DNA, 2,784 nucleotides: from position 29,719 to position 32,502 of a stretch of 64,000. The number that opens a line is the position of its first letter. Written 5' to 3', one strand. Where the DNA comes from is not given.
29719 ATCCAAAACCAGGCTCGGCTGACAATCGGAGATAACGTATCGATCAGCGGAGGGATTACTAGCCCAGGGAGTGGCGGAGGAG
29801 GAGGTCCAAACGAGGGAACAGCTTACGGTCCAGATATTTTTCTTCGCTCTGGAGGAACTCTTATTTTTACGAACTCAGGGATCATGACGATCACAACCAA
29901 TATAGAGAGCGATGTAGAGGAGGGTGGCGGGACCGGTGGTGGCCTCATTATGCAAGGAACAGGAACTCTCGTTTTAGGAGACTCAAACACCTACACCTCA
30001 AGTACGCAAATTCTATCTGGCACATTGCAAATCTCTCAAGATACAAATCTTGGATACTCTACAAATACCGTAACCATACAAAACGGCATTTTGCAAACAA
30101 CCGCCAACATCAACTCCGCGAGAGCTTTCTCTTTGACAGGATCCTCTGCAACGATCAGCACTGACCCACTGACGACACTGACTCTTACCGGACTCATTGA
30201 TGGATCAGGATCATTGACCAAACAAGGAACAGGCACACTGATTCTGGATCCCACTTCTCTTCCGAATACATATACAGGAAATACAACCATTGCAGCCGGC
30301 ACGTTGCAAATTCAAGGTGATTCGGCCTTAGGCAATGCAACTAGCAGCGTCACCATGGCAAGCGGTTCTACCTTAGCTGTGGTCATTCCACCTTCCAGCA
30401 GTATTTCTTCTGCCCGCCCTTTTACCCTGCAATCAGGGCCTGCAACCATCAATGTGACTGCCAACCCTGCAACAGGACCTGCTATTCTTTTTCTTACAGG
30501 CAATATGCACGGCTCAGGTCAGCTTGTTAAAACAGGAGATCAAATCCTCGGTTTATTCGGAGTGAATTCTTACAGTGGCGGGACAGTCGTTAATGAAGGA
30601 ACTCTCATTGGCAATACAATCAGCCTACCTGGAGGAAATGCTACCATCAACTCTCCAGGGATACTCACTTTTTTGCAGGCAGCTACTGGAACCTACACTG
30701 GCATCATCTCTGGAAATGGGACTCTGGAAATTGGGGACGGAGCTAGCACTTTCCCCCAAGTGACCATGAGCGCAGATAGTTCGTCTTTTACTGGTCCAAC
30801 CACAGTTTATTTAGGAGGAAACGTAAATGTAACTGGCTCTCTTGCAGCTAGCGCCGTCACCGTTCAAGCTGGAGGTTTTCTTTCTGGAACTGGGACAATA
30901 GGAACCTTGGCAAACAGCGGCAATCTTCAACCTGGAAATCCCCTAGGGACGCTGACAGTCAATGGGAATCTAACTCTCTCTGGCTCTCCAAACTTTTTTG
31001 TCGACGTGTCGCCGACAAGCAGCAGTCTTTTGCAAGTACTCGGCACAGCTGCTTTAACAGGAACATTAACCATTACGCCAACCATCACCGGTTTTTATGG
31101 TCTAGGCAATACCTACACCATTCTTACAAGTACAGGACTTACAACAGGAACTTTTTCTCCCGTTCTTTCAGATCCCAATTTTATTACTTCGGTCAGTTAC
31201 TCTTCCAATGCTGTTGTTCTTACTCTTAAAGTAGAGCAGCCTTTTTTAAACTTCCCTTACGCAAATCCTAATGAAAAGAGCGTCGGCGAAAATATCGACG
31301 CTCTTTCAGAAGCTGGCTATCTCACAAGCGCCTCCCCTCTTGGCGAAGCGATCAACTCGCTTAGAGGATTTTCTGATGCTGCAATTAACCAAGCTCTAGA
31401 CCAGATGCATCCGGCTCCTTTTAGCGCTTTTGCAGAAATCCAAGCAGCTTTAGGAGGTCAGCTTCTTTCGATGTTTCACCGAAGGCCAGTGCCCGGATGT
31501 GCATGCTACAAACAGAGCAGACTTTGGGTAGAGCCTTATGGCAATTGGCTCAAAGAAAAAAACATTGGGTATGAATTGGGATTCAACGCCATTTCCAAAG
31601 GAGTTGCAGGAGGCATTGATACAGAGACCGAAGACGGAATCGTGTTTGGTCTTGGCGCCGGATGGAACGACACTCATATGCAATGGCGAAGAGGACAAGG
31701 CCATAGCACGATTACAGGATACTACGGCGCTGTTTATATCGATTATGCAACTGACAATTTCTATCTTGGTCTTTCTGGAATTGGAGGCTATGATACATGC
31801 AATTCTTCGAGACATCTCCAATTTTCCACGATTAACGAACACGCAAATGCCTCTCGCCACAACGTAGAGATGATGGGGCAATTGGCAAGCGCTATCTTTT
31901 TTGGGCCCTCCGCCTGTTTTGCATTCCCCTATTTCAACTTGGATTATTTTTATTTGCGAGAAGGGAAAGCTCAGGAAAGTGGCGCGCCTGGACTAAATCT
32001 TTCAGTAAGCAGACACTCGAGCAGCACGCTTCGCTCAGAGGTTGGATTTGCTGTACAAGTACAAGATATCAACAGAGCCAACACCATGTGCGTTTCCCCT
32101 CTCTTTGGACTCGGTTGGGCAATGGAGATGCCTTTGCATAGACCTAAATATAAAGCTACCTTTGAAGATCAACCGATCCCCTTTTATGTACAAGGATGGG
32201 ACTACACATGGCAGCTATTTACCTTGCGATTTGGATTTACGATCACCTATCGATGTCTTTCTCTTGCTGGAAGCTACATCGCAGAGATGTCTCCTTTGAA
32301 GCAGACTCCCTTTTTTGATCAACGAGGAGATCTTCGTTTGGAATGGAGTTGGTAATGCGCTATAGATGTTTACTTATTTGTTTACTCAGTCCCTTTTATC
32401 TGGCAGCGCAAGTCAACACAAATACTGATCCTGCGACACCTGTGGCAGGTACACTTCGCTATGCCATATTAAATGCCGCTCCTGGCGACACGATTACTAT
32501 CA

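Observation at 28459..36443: Tandem duplicated giant Pmp-like autotransporters with mosaic conservation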

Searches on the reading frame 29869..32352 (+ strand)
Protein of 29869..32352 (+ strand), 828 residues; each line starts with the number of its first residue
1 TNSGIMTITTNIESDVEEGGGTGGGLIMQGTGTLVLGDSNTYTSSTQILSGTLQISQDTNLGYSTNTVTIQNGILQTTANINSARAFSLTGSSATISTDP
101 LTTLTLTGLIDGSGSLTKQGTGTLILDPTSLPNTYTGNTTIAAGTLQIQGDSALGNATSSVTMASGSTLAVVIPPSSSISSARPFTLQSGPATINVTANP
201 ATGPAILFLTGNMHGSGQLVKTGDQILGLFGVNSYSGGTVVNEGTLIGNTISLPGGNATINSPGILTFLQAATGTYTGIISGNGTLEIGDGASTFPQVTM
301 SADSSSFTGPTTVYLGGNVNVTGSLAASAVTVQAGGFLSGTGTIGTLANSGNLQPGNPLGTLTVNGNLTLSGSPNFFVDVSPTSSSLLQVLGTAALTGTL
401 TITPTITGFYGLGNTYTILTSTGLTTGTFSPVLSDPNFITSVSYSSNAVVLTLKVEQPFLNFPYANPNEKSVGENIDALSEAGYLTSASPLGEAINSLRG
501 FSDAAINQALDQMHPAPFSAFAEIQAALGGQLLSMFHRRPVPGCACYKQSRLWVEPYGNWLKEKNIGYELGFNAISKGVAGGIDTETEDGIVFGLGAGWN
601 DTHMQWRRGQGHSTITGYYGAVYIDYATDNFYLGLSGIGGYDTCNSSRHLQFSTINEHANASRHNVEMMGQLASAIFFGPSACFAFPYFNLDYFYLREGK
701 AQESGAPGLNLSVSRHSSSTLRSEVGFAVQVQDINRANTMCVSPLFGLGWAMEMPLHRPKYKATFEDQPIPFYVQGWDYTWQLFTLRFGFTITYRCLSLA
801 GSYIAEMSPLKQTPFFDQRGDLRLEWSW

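Call 13: find_homologous_proteins(query=window:29869-32352:+, max_evalue=0.00001)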
Query window:29869-32352:+ (828 aa): 636 proteins with E <= 0.00001 among 8000 candidates; the best 120 are listed.
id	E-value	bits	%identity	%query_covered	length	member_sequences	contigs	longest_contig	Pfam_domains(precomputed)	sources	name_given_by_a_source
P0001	0.0e+0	1829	100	100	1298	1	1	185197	PF12951.14,PF03797.26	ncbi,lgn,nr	ncbi:MAG: autotransporter domain-containing protein [Chlamydiales bacterium]|nr:autotransporter doma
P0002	0.0e+0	1198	64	97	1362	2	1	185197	PF12951.14,PF03797.26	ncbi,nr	ncbi:MAG: autotransporter domain-containing protein [Chlamydiales bacterium]|nr:autotransporter doma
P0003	0.0e+0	1062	61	100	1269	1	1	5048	PF12951.14,PF03797.26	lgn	-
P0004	0.0e+0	1053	61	100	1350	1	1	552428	PF12951.14,PF03797.26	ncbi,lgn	-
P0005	0.0e+0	1044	61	97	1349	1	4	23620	PF12951.14,PF03797.26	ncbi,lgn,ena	-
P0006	0.0e+0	1021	60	100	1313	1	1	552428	PF12951.14,PF03797.26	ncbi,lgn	-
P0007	0.0e+0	1017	59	100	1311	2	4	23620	PF12951.14,PF03797.26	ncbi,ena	-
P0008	4.9e-298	1009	60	100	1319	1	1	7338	PF03797.26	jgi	jgi:hypothetical protein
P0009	7.4e-295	998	59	99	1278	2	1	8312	PF12951.14,PF03797.26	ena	-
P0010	2.7e-293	993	59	100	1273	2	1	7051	PF03797.26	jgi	-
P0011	6.5e-288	975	57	100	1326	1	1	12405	PF03797.26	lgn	-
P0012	7.4e-225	767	53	86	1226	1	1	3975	PF03797.26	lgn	-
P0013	1.7e-198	680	44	97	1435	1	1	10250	PF12951.14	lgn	-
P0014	1.1e-196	674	41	100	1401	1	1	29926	PF12951.14,PF03797.26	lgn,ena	-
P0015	4.1e-192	659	45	100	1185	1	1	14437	PF03797.26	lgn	-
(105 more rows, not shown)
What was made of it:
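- On Chlamydial Pmp family: NCBI source label Chlamydiales MAG (call 13).
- Checked: The 1362-aa form is the one deposited at NCBI (P0002, call 13).
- NCBI labels the exact proteins as from a Chlamydiales MAG (call 13).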

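Call 16: find_encoding_contigs(protein=P0004, flank=10000, max_places=3)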
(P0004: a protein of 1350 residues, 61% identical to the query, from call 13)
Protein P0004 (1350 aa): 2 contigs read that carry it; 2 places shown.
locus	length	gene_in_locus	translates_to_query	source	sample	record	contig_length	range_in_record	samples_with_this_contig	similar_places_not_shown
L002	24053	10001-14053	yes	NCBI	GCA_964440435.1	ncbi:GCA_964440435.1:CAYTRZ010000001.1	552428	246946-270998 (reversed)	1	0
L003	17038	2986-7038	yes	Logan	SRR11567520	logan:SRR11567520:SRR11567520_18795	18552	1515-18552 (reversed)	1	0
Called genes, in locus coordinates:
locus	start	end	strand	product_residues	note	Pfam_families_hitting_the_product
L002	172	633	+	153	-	-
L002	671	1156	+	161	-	-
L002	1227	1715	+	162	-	-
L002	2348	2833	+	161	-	-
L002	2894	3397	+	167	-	-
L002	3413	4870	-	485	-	PF03446:NAD_binding_2, PF00393:6PGD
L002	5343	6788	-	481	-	PF13520:AA_permease_2, PF00324:AA_permease, PF13906:AA_permease_C (weak)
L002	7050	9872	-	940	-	PF00330:Aconitase, PF00694:Aconitase_C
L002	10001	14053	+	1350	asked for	PF12951:PATR, PF03797:Autotransporter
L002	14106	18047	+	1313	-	PF12951:PATR, PF03797:Autotransporter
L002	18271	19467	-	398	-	PF03372:Exo_endo_phos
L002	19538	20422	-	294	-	-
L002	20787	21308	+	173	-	PF07690:MFS_1 (weak)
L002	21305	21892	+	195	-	PF00583:Acetyltransf_1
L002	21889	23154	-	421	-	-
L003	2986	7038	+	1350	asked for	PF12951:PATR, PF03797:Autotransporter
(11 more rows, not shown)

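Call 17: find_encoding_contigs(protein=P0005, flank=10000, max_places=3)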
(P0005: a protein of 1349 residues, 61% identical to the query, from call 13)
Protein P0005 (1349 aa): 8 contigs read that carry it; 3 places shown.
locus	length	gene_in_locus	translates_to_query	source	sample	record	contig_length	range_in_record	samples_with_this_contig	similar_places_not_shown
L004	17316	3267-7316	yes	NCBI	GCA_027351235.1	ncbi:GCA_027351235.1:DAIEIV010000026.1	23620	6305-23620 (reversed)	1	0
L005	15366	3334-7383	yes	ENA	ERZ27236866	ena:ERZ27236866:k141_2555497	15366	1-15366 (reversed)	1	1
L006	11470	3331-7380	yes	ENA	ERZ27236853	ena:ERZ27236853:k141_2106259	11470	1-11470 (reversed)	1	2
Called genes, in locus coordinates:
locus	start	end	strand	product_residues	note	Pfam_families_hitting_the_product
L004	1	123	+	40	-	?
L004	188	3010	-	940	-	PF00330:Aconitase, PF00694:Aconitase_C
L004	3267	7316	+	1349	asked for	PF12951:PATR (weak), PF03797:Autotransporter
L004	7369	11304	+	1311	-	PF12951:PATR, PF03797:Autotransporter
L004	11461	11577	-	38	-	-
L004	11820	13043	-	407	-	PF03372:Exo_endo_phos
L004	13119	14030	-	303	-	-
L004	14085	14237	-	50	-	-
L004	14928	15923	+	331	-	PF01208:URO-D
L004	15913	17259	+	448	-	PF04055:Radical_SAM, PF06969:HemN_C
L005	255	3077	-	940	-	PF00330:Aconitase, PF00694:Aconitase_C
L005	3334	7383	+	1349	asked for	PF12951:PATR (weak), PF03797:Autotransporter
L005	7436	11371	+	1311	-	PF12951:PATR, PF03797:Autotransporter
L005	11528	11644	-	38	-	-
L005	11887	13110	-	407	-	PF03372:Exo_endo_phos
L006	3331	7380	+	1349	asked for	PF12951:PATR (weak), PF03797:Autotransporter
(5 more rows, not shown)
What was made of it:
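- The order aconitase-AT-AT is conserved in GCA_964440435.1 and GCA_027351235.1 (calls 16, 17).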

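Call 72: find_encoding_contigs(protein=P0011, flank=10000, max_places=2)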
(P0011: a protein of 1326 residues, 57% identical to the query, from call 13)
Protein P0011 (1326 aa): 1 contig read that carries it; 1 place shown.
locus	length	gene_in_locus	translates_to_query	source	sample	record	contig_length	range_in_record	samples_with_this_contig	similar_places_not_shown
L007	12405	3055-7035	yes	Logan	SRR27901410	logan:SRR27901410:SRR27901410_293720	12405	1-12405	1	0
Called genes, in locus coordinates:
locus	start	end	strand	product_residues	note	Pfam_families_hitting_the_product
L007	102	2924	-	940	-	PF00330:Aconitase, PF00694:Aconitase_C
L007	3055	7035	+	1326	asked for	PF03797:Autotransporter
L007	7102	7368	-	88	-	-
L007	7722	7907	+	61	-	-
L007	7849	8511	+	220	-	-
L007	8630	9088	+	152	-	PF01316:Arg_repressor, PF02863:Arg_repressor_C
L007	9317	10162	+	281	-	-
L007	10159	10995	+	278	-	PF01678:DAP_epimerase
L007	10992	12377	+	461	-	PF00324:AA_permease, PF13520:AA_permease_2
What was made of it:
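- One relative has a single copy at the locus (call 72). One relative has a single copy at the same locus (call 72).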

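Call 73: find_encoding_contigs(protein=P0008, flank=10000, max_places=2)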
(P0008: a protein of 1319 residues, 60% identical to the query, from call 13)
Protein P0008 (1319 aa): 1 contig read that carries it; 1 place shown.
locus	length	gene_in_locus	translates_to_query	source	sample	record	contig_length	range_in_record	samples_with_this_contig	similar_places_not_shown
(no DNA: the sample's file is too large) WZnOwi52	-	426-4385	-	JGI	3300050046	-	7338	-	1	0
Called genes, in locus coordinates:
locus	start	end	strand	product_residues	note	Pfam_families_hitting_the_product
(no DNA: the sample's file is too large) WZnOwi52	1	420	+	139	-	?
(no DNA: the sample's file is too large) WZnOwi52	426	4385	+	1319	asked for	PF03797:Autotransporter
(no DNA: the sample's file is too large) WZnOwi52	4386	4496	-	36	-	-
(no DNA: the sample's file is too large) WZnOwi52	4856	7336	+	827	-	?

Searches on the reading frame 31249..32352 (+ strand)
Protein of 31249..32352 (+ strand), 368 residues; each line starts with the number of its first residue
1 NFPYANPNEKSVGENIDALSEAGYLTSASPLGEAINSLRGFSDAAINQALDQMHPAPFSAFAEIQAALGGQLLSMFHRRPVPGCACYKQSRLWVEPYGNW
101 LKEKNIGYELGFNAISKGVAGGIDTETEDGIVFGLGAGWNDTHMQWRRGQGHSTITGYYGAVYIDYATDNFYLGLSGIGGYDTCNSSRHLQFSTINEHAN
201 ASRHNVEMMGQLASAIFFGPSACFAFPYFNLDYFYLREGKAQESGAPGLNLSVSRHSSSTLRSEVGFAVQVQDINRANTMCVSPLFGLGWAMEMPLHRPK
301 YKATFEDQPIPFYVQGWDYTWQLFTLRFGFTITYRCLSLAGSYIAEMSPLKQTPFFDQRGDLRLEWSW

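Call 15: find_related_loci(query=window:31249-32352:+, collection=genome_contigs, flank=10000)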
Query window:31249-32352:+ (368 aa) in genome_contigs; peptide patterns used: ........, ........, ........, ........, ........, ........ (x = any residue, [..] = any of these).
6 stretches matched a pattern; 1 encode a relative of the query (tblastn E <= 1e-3); 1 distinct loci.
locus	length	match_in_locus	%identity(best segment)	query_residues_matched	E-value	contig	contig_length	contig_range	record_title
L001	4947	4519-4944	48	3-146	5e-37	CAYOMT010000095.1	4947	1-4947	MAG TPA_asm: uncultured bacterium isolate SRP200132_co2_286 genome assembly, contig: NODE_21688_length_4947_cov_10.85956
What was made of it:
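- Tried and rejected: Only one partial relative at 48% identity, on a 4.9-kb contig, so it said nothing about copy number (call 15).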
